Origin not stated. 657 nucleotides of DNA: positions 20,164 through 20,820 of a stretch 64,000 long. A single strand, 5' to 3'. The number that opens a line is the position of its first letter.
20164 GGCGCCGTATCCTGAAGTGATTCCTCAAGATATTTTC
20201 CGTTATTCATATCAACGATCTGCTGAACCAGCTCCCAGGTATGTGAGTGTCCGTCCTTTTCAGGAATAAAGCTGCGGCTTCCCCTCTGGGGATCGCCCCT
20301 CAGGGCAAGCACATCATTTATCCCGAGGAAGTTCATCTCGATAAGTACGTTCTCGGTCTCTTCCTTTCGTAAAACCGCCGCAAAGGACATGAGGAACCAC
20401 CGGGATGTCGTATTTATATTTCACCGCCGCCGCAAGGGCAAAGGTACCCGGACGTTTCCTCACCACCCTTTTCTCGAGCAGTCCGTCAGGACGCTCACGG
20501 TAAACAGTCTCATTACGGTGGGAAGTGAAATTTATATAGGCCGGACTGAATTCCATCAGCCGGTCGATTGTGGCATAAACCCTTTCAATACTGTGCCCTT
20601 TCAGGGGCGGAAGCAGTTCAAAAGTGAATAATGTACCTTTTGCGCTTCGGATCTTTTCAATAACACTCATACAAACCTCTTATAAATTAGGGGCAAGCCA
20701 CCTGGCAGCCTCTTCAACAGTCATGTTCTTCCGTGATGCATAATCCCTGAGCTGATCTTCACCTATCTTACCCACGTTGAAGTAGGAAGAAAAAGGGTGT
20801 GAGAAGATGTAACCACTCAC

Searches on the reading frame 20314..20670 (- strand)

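Call 8: search_protein_families(library=pfam, proteins=[window:20314-20670:-])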
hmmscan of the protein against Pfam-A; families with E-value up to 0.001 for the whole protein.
window:20314-20670:- (118 aa): 1 family
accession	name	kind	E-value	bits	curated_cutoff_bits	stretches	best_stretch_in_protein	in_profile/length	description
PF02219.23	MTHFR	-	0.00017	21.5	24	1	5-97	3-79/287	Methylenetetrahydrofolate reductase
